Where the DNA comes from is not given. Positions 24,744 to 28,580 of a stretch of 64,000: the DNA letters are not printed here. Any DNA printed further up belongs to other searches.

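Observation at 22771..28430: Tightly linked pair of unknown function: a 1178-aa helical giant and a 697-aa degenerate Hsp70/actin-fold protein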

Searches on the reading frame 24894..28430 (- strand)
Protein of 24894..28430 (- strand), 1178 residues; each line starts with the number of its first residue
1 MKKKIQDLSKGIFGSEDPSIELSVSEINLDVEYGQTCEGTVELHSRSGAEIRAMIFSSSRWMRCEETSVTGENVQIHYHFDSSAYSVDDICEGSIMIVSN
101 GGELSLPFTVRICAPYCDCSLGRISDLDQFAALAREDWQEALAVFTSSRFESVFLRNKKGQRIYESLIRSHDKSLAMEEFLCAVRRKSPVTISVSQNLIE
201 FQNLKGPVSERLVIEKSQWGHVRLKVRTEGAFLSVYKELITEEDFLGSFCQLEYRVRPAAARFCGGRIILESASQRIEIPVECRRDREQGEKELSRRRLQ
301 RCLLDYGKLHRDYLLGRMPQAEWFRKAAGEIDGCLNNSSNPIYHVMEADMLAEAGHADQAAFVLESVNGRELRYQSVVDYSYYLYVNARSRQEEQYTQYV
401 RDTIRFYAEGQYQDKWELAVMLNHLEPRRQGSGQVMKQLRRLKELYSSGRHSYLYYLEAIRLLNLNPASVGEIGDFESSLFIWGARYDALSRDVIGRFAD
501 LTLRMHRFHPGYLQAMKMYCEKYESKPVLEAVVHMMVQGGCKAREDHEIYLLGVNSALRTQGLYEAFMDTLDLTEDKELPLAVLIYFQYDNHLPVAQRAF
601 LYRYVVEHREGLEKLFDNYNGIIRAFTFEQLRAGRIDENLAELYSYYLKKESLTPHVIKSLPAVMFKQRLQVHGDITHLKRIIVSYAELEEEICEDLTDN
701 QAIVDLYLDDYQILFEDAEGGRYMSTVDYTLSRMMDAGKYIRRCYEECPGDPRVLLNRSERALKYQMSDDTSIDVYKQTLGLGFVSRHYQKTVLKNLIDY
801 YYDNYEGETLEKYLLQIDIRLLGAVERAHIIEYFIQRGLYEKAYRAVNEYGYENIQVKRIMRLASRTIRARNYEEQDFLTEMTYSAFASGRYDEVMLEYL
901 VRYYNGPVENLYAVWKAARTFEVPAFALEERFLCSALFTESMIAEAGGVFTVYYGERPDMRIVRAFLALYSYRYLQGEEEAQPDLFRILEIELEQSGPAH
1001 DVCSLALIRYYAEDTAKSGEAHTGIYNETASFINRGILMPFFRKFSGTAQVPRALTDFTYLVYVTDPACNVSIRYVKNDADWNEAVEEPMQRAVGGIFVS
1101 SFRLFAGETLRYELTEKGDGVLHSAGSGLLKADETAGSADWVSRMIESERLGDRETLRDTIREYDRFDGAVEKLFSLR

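Call 5: search_protein_families(library=pfam, proteins=[window:24894-28430:-], max_evalue=0.01)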
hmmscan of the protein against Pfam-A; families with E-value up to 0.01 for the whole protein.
window:24894-28430:- (1178 aa): 2 families
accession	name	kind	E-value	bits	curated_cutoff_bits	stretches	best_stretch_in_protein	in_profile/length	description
PF18984.5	DUF5717_N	-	3.9e-237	789.7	25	1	1-874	1-875/875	Family of unknown function (DUF5717)N-terminal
PF18983.5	DUF5717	-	6.9e-71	239.4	25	1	877-1175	2-306/306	Family of unknown function (DUF5717)C-terminal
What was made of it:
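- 24894..28430 (-): DUF5717 gene: 1178-aa cytoplasmic scaffold protein. PF18984 E=3.9e-237 and PF18983 E=6.9e-71 (call 5).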

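Call 6: search_protein_families(library=ncbifam, proteins=[window:24894-28430:-], max_evalue=0.01)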
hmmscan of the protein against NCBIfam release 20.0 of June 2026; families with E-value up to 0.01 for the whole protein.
window:24894-28430:- (1178 aa): 0 families

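Call 8: search_protein_families(library=padloc, proteins=[window:24894-28430:-], max_evalue=1)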
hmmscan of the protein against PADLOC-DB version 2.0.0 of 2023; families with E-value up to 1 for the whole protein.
window:24894-28430:- (1178 aa): 0 families

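Call 10: search_solved_structures(query=window:24894-28430:-, max_evalue=10)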
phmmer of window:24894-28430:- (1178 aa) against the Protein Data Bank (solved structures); distinct sequences matched with E-value up to 10: 6.
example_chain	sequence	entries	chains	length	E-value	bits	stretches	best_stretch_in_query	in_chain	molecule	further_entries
9f5x_m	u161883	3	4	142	0.27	11.9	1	378-459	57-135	NADH dehydrogenase [ubiquinone] 1 alpha subcomplex subunit 13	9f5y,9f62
5sxg_A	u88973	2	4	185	0.61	10.7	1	433-519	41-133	DNA dC->dU-editing enzyme APOBEC-3B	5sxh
5cqd_A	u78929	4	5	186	0.62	10.7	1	433-519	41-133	DNA dC->dU-editing enzyme APOBEC-3B | DNA dC-dU-editing enzyme APOBEC-3B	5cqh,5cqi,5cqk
5td5_A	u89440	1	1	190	0.66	10.6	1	433-519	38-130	DNA dC->dU-editing enzyme APOBEC-3B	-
7d3v_A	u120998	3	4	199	1.1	9.8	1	437-519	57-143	DNA dC->dU-editing enzyme APOBEC-3A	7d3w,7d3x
3n9x_A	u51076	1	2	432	1.3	9.5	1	828-947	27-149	Phosphotransferase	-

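Call 13: find_homologous_proteins(query=window:24894-28430:-)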
Query window:24894-28430:- (1178 aa): 41 proteins with E <= 0.001 among 8000 candidates.
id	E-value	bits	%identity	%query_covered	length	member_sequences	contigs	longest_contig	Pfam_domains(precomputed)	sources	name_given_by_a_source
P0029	0.0e+0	2669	99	100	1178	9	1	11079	PF18984.6,PF18983.6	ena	-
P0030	0.0e+0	2290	85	100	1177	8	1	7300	PF18984.6,PF18983.6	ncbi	-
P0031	0.0e+0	2288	84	100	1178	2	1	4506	PF18984.6,PF18983.6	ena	-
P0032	0.0e+0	2108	78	100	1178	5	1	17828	PF18984.6,PF18983.6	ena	-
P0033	0.0e+0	1364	52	100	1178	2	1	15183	PF18984.6,PF18983.6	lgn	-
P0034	0.0e+0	1356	52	100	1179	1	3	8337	PF18984.6,PF18983.6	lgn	-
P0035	0.0e+0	1337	52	100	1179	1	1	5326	PF18984.6,PF18983.6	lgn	-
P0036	0.0e+0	1329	51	100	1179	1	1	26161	PF18984.6,PF18983.6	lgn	-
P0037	0.0e+0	1326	51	100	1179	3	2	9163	PF18984.6,PF18983.6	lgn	-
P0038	0.0e+0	1319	51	100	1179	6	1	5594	PF18984.6,PF18983.6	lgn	-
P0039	0.0e+0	1318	51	100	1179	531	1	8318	PF18984.6,PF18983.6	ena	-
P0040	0.0e+0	1314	51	100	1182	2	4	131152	PF18984.6,PF18983.6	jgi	-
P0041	0.0e+0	1301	51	100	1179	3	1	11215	PF18984.6,PF18983.6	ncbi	ncbi:MAG: DUF5717 family protein [Coprococcus sp.]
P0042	0.0e+0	1245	49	100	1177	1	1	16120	PF18984.6,PF18983.6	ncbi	-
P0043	0.0e+0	1237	49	100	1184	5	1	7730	PF18984.6,PF18983.6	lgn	-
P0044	0.0e+0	1183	48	100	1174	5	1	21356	PF18984.6,PF18983.6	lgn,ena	-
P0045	0.0e+0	1161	46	100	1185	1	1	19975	PF18984.6,PF18983.6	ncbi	-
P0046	0.0e+0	1153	45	100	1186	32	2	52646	PF18984.6,PF18983.6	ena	-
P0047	0.0e+0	1140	46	100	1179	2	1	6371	PF18984.6,PF18983.6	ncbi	-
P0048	0.0e+0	1134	44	100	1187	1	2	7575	PF18984.6,PF18983.6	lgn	-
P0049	0.0e+0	1125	45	100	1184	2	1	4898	PF18984.6,PF18983.6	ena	-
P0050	0.0e+0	1091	45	100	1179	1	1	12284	PF18984.6,PF18983.6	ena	-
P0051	0.0e+0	1027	44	100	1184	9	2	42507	PF18984.6,PF18983.6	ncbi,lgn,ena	-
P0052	1.6e-298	1011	42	100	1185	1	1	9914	PF18984.6,PF18983.6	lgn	-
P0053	3.3e-290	984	42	100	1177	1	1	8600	PF18984.6,PF18983.6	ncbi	-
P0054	1.7e-286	971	41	100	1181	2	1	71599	PF18984.6,PF18983.6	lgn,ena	-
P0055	1.9e-279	948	40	100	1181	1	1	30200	PF18984.6,PF18983.6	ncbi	-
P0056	7.1e-145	502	27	100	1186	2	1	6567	PF18984.6,PF18983.6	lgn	-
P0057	8.0e-141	489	28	100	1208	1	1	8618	PF18984.6,PF18983.6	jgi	-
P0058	5.8e-132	460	28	95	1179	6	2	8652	PF18984.6,PF18983.6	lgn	-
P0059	1.9e-130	455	26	100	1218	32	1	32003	PF18984.6,PF18983.6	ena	-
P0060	2.0e-127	444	27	100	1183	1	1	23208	PF18984.6,PF18983.6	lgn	-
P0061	5.7e-102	360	26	64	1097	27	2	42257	PF18984.6,PF18983.6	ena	-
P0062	5.9e-101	357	25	67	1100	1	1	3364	PF18984.6,PF18983.6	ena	-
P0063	1.6e-100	355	27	63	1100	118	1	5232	PF18984.6,PF18983.6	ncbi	-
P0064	1.7e-98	349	26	67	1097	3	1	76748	PF18984.6,PF18983.6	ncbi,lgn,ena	-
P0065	1.6e-97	346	26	63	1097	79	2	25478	PF18984.6,PF18983.6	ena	-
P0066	2.6e-91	325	25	63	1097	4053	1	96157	PF18984.6,PF18983.6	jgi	-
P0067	1.6e-89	319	25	100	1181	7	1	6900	PF18984.6,PF18983.6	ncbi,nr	ncbi:MAG: hypothetical protein J5865_08000 [Lachnospiraceae bacterium]|nr:hypothetical protein [Lach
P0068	4.4e-88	314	25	100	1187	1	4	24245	PF18984.6,PF18983.6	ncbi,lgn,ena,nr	ncbi:MAG: hypothetical protein IJZ85_10110 [Lachnospiraceae bacterium]|nr:hypothetical protein [Lach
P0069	1.4e-82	296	24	100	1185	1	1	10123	PF18984.6,PF18983.6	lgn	-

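Call 28: search_solved_structures(query=A2, max_evalue=10)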
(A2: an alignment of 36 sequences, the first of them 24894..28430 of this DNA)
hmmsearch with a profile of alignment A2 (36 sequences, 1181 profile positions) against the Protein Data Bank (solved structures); distinct sequences matched with E-value up to 10: 2.
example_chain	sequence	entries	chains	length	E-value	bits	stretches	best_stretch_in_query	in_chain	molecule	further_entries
4ytg_A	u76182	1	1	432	1.4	9.7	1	1054-1123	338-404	Peptidylarginine deiminase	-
5ak8_A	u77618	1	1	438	1.4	9.7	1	1054-1123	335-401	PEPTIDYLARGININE DEIMINASE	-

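Call 35: predict_structure(alignment_id=A2)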
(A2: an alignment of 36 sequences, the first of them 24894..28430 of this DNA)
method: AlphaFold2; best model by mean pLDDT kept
length: 1178 residues; sequences in the alignment: 36
mean_pLDDT: 86.0   pTM: 0.55
mean pLDDT of the five models: 86.0, 85.2, 84.1, 83.1, 82.8
residues with pLDDT >= 90: 470; 70-90: 635; 50-70: 61; < 50: 12
segments of 3 or more residues with pLDDT < 50: 1017-1020, 1173-1178
pLDDT, mean of each block of 10 residues (from residue 1): 89 78 91 89 89 90 90 92 85 92 92 89 90 92 91 84 91 93 91 90 86 91 91 92 90 88 86 87 69 73 89 89 90 86 91 88 86 87 91 87 89 87 76 84 82 89 89 89 91 92 88 91 88 92 88 89 90 82 85 87 90 88 91 91 88 84 92 83 91 90 90 91 90 90 86 89 80 86 85 82 68 72 78 86 88 87 93 91 91 93 92 93 90 92 90 86 92 89 88 85 90 62 76 85 76 76 86 85 86 88 79 83 82 58 67 75 67 44
secondary structure, 60 per line:
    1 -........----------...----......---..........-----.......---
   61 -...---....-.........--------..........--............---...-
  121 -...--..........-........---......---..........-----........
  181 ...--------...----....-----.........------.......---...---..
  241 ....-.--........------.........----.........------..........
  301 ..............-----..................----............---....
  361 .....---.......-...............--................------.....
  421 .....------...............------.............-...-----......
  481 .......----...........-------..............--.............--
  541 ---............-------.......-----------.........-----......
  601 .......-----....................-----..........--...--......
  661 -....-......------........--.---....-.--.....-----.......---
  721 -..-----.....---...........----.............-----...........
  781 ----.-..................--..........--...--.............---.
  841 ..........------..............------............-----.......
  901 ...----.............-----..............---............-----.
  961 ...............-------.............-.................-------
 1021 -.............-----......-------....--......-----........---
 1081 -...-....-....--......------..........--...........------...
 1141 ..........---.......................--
elements in order (helices of 4 or more, strands of 3 or more residues): H2-9 E20-22 E27-32 E36-45 E51-57 E62-64 E68-71 E73-81 E90-99 E102-113 E117-119 E122-124 H127-136 H138-145 H149-154 H158-167 H173-183 E192-194 E199-202 E208-216 E223-229 E233-235 E239-241 E249-256 E263-271 E276-284 H291-314 H320-337 H342-353 H357-365 H369-375 H377-391 H394-409 H416-425 H432-446 H453-465 H475-487 H492-502 H510-523 H526-538 H544-555 H563-569 H581-589 H595-607 H613-632 H638-647 H655-660 H662-665 E667-672 E679-686 E693-696 E701-705 E711-717 E729-733 H737-747 H752-764 H770-780 H787-804 H807-816 H824-836 H840-850 H857-870 H877-888 H894-903 H908-920 H926-939 H943-954 H960-975 H983-995 H997-1013 H1022-1034 H1040-1045 H1053-1056 E1059-1064 E1070-1077 E1086-1089 E1091-1094 E1097-1102 E1109-1118 E1121-1131 H1138-1150 H1154-1176
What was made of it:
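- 24894..28430 (-): AlphaFold2 model with mean pLDDT 86 (call 35).
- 28059..28373 (-): DUF5717 beta-sandwich 1 (aa 20-124), Ig-like. Model secondary structure (call 35).
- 26436..27560 (-): DUF5717 alpha-solenoid 1 (aa 291-665), TPR/HAT-like. Helix array in the model (call 35).
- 26232..26432 (-): DUF5717 small beta domain (aa 667-733). Call 35.
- Checked: The model shows four beta domains (aa 20-124, 192-284, 667-733, 1059-1131) interleaved with two solenoids (aa 291-665, 737-1056) (call 35).
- Model with pLDDT 86 (call 35).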

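Call 39: fold_search(model_id=the predicted structure, library=pdb)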
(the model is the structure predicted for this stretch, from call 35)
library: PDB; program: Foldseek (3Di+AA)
matches with E <= 10: 1726; with E <= 0.001: 64
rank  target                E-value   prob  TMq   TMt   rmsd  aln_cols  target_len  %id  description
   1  7sqc_F0               1.6e-06  1.00  0.08  0.27  15.0       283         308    6  Ciliary C1 central pair apparatus isolated from Chlamydomonas reinhardtii (released 2022-04-13)
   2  7som_D                2.0e-06  1.00  0.08  0.06  14.2       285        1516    9  Ciliary C2 central pair apparatus isolated from Chlamydomonas reinhardtii (released 2022-04-13)
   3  7sqc_T0               2.1e-06  1.00  0.08  0.17  15.4       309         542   14  Ciliary C1 central pair apparatus isolated from Chlamydomonas reinhardtii (released 2022-04-13)
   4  9ijj_h                2.6e-06  1.00  0.08  0.06  27.1       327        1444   10  In situ structure of the central apparatus in mouse sperm axoneme. (released 2025-06-04)
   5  7sqc_T1               2.7e-06  1.00  0.08  0.15  15.3       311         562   14  Ciliary C1 central pair apparatus isolated from Chlamydomonas reinhardtii (released 2022-04-13)
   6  9ijj_C                3.0e-06  1.00  0.08  0.09  17.4       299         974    8  In situ structure of the central apparatus in mouse sperm axoneme. (released 2025-06-04)
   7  7sqc_T2               3.3e-06  1.00  0.08  0.16  15.3       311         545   14  Ciliary C1 central pair apparatus isolated from Chlamydomonas reinhardtii (released 2022-04-13)
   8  7sqc_2A               3.5e-06  1.00  0.08  0.12  14.7       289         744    6  Ciliary C1 central pair apparatus isolated from Chlamydomonas reinhardtii (released 2022-04-13)
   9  7sqc_2B               4.0e-06  1.00  0.08  0.12  14.7       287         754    7  Ciliary C1 central pair apparatus isolated from Chlamydomonas reinhardtii (released 2022-04-13)
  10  9ijj_L                4.3e-06  1.00  0.08  0.35  19.0       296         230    7  In situ structure of the central apparatus in mouse sperm axoneme. (released 2025-06-04)
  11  9ijj_O                4.5e-06  1.00  0.08  0.07  14.7       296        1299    7  In situ structure of the central apparatus in mouse sperm axoneme. (released 2025-06-04)
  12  9fh8_A                5.8e-06  1.00  0.07  0.27  16.4       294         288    7  Crystal structure of the SPD-2 domain of Apis dorsata CEP192 (released 2025-03-26)
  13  7sqc_F1               6.0e-06  1.00  0.08  0.18  15.1       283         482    7  Ciliary C1 central pair apparatus isolated from Chlamydomonas reinhardtii (released 2022-04-13)
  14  9fh8_H                6.2e-06  1.00  0.07  0.27  16.6       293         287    8  Crystal structure of the SPD-2 domain of Apis dorsata CEP192 (released 2025-03-26)
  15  7sqc_T3               6.9e-06  1.00  0.08  0.28  15.0       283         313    9  Ciliary C1 central pair apparatus isolated from Chlamydomonas reinhardtii (released 2022-04-13)
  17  9ijj_E                1.2e-05  1.00  0.08  0.18  14.1       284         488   10  In situ structure of the central apparatus in mouse sperm axoneme. (released 2025-06-04)
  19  7sqc_M1               3.3e-05  1.00  0.07  0.15  20.0       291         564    8  Ciliary C1 central pair apparatus isolated from Chlamydomonas reinhardtii (released 2022-04-13)
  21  9ijj_4H               4.1e-05  1.00  0.08  0.03  20.8       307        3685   12  In situ structure of the central apparatus in mouse sperm axoneme. (released 2025-06-04)
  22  9ijj_4I               4.2e-05  1.00  0.08  0.03  20.9       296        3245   11  In situ structure of the central apparatus in mouse sperm axoneme. (released 2025-06-04)
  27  9ijj_4K               9.3e-05  1.00  0.09  0.21  12.8       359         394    9  In situ structure of the central apparatus in mouse sperm axoneme. (released 2025-06-04)
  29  9ijj_4G               1.1e-04  1.00  0.08  0.03  15.5       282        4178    8  In situ structure of the central apparatus in mouse sperm axoneme. (released 2025-06-04)
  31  9ijj_P                1.8e-04  1.00  0.08  0.15  17.1       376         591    8  In situ structure of the central apparatus in mouse sperm axoneme. (released 2025-06-04)
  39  9ijj_4A               3.3e-04  1.00  0.07  0.04  15.2       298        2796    8  In situ structure of the central apparatus in mouse sperm axoneme. (released 2025-06-04)
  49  3qbt_F                5.7e-04  1.00  0.08  0.58   3.7       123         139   16  Crystal structure of OCRL1 540-678 in complex with Rab8a:GppNHp (released 2011-03-23)
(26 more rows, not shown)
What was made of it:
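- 28059..28373 (-): In Foldseek the N-terminal tandem sandwiches best match ASH/PapD-like domains: central-pair proteins 7sqc and 9ijj, CEP192 SPD-2 9fh8, OCRL ASH 3qbt; E=1e-6 to 6e-4 (call 39).
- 27579..27857 (-): DUF5717 beta-sandwich 2 (aa 192-284). Calls 35 and 39.
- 26436..27560 (-): Foldseek hits to Ctr9, Naa15, Ski3, Prp6 and an Integrator subunit, E=1e-5 to 5e-4, with low TM-scores (call 39).
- On ASH / PapD-like beta-sandwich (DUF5717 N-terminus): The best PDB fold hits are ASH-type domains (call 39).
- Closest known: TPR/HAT superhelical scaffolds. Same: Fold-level resemblance of the DUF5717 solenoids and of its N-terminal tandem beta-sandwiches (call 39).
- Foldseek matches the helical parts to TPR/HAT scaffolds (call 39).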

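Call 54: search_protein_families(library=phrogs, proteins=[window:24894-28430:-], max_evalue=0.01)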
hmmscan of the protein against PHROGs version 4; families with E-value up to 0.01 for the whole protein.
window:24894-28430:- (1178 aa): 0 families
